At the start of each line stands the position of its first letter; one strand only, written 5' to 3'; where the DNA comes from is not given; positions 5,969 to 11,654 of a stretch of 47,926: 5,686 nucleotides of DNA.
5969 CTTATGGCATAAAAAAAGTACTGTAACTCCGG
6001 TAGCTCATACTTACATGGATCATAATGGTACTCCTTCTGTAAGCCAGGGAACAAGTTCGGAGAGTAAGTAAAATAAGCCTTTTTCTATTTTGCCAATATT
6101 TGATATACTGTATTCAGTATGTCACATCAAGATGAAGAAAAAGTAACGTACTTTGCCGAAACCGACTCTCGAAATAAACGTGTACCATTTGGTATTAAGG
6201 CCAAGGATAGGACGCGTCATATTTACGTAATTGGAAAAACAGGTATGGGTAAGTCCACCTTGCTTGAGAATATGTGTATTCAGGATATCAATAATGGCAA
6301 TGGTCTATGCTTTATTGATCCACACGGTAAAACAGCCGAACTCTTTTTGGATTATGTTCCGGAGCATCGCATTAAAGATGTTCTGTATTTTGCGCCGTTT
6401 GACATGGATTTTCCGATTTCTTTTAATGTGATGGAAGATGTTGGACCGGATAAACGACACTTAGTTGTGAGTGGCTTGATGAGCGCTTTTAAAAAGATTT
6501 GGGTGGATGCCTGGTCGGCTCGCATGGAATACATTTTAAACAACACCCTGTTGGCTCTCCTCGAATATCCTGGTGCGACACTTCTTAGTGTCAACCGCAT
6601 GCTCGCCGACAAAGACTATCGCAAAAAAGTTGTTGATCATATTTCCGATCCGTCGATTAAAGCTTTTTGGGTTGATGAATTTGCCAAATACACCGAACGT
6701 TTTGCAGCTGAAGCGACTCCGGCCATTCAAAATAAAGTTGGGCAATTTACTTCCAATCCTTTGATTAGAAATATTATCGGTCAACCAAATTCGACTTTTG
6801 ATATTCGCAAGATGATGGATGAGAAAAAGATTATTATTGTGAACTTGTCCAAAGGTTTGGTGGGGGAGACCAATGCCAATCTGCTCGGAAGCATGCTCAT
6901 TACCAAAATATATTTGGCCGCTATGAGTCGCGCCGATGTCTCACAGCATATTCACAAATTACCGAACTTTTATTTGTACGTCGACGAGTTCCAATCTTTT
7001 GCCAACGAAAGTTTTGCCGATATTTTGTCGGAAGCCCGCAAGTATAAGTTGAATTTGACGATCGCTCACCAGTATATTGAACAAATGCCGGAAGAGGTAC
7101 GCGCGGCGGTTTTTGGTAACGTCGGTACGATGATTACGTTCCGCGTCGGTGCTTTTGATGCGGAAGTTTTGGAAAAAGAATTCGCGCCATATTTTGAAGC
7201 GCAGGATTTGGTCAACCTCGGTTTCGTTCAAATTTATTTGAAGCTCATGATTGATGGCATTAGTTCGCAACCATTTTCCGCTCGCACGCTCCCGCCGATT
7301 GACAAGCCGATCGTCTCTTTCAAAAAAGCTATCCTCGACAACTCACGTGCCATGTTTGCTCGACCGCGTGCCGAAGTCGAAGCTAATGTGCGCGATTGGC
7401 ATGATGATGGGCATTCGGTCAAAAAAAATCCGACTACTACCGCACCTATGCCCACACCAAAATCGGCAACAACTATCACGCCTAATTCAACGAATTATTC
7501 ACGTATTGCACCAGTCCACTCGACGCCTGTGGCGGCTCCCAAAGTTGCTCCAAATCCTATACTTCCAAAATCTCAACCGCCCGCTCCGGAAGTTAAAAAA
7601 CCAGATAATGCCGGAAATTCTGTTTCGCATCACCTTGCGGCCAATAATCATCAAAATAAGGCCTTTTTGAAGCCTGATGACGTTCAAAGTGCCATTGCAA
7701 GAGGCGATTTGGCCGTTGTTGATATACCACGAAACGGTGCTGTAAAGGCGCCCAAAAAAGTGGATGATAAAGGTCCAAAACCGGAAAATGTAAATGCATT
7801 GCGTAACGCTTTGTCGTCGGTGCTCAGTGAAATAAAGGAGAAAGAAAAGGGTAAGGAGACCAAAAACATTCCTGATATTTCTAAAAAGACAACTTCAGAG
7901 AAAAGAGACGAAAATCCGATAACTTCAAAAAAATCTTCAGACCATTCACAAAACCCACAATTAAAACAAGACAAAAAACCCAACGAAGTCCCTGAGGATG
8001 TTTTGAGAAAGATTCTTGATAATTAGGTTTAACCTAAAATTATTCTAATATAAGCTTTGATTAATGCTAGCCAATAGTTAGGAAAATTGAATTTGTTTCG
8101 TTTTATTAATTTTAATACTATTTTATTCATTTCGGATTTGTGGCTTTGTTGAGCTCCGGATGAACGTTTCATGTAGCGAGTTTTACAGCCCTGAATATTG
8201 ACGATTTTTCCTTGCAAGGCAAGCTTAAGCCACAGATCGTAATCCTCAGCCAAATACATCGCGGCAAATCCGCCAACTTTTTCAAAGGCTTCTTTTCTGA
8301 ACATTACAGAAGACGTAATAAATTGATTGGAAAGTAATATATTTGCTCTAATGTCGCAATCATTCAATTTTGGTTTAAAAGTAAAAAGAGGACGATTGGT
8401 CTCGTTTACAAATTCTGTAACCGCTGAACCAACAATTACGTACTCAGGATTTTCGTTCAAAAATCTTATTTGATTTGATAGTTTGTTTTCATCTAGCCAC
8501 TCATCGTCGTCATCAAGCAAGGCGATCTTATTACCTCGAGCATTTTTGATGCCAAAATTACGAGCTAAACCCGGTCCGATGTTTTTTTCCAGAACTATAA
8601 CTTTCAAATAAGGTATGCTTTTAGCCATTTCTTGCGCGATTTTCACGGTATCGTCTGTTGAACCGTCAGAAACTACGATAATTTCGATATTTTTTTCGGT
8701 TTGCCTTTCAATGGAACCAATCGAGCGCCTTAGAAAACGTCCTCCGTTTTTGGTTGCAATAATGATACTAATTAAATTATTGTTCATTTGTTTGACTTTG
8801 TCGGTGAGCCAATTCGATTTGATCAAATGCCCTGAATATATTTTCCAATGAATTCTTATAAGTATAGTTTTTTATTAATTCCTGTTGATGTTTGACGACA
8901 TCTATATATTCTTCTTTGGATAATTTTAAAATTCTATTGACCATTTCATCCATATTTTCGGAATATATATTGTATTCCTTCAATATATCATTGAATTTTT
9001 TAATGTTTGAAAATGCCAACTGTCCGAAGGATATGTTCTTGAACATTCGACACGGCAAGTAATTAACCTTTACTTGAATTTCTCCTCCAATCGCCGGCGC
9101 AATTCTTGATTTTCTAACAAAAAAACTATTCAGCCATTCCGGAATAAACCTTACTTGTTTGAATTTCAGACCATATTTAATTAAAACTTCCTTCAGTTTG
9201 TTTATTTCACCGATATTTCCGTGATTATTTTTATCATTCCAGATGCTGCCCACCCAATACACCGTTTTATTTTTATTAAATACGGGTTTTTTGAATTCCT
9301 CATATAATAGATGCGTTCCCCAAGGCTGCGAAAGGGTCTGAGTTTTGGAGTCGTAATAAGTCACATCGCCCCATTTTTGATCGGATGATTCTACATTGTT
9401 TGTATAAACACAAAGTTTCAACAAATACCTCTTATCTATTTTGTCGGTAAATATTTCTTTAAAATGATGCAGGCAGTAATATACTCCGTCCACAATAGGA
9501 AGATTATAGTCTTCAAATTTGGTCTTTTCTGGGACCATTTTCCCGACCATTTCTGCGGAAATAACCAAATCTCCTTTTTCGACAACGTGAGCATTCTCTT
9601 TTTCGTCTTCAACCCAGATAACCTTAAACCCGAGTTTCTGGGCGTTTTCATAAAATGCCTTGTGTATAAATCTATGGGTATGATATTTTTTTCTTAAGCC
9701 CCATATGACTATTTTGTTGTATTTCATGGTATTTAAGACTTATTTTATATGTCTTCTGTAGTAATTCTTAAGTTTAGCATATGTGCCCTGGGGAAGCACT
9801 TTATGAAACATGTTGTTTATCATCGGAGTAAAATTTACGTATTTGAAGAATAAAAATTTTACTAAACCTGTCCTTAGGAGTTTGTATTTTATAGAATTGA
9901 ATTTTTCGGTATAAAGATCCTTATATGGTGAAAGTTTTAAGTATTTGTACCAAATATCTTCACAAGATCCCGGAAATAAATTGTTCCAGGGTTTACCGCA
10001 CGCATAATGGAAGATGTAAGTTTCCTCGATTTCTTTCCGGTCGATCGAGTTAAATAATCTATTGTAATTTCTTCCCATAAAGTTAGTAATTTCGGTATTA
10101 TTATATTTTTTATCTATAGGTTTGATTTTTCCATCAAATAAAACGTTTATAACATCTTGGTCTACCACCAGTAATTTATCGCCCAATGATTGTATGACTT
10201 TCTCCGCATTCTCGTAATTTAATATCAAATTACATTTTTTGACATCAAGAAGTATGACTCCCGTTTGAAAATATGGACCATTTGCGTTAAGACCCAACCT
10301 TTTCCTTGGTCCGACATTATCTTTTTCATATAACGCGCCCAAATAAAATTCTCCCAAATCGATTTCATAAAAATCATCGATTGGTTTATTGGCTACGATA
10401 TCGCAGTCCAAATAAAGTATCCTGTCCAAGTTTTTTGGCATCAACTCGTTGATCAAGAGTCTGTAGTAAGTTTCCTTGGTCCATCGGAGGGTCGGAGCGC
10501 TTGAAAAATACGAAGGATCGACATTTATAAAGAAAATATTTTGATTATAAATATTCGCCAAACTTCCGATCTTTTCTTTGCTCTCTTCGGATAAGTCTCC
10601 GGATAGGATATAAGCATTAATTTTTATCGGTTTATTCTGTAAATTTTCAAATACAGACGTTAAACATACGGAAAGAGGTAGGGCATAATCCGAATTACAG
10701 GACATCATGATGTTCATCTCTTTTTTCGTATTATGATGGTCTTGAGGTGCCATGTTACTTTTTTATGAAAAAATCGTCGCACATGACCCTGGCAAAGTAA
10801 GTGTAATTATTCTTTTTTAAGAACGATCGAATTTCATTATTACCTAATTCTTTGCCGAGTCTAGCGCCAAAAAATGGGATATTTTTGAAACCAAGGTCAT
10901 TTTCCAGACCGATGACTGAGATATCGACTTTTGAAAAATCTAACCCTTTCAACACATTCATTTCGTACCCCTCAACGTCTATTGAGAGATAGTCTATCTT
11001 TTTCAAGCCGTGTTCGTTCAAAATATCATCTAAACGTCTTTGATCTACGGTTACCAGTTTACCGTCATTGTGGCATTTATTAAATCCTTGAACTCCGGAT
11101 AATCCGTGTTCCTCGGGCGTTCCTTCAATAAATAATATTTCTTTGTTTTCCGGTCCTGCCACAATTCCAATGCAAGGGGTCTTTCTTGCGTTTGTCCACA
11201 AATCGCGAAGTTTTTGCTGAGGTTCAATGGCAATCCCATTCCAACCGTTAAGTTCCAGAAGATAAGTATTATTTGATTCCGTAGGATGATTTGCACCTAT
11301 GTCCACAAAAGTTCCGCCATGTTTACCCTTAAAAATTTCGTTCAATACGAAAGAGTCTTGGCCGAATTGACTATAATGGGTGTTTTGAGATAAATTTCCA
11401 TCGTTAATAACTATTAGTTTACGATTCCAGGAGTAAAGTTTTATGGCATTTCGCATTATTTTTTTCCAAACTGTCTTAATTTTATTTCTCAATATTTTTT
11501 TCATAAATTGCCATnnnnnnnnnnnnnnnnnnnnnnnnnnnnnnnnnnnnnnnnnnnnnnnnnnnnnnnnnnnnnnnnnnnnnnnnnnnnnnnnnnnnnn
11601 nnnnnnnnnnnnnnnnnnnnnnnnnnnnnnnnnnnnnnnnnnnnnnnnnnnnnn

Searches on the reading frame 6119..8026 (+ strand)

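Call 31: search_protein_families(library=pfam, proteins=[window:6119-8026:+], max_evalue=0.0001)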
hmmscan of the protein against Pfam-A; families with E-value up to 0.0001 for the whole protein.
window:6119-8026:+ (635 aa): 3 families
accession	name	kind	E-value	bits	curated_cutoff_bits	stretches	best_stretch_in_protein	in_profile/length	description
PF01935.23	DUF87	-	8.4e-09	36.3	23.2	1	19-262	9-218/220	Helicase HerA, central domain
PF10412.15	TrwB_AAD_bind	-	4.2e-07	29.6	20.5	1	27-343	10-310/387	Type IV secretion-system coupling protein DNA-binding domain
PF02534.20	T4SS-DNA_transf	-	2.2e-06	27.2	20.1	1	32-325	44-346/468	Type IV secretory system Conjugative DNA transfer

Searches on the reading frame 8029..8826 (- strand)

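Call 31: search_protein_families(library=pfam, proteins=[window:8029-8826:-], max_evalue=0.0001)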
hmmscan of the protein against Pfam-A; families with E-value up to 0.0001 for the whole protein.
window:8029-8826:- (265 aa): 4 families
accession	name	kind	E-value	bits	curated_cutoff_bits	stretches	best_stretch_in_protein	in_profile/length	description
PF00535.33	Glycos_transf_2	-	9.1e-34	117.2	23.3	1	20-184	1-167/168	Glycosyl transferase family 2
PF10111.15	Glyco_tranf_2_2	-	1.5e-16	61.1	27.3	1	22-219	3-216/276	Glycosyltransferase like family 2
PF13641.12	Glyco_tranf_2_3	-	3.9e-14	53.7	27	1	19-209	3-201/230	Glycosyltransferase like family 2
PF13632.12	Glyco_trans_2_3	-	2.5e-07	31.2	27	1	101-210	2-114/198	Glycosyl transferase family group 2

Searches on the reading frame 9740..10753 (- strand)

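Call 31: search_protein_families(library=pfam, proteins=[window:9740-10753:-], max_evalue=0.0001)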
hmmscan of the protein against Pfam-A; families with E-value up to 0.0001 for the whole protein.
window:9740-10753:- (337 aa): 2 families
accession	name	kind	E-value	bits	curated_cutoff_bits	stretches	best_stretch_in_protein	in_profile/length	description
PF01501.26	Glyco_transf_8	-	9.8e-37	127.3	24.3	1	14-258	1-251/253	Glycosyl transferase family 8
PF18404.7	Glyco_transf_24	-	3.4e-07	30.4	25.7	1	22-135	11-122/268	Glucosyltransferase 24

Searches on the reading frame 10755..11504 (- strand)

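Call 31: search_protein_families(library=pfam, proteins=[window:10755-11504:-], max_evalue=0.0001)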
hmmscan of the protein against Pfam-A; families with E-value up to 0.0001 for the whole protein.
window:10755-11504:- (249 aa): 1 family
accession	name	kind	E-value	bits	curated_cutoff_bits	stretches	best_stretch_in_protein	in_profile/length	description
PF05050.19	Methyltransf_21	-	9.3e-20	71.9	22.7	1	68-235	1-172/173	Methyltransferase FkbM domain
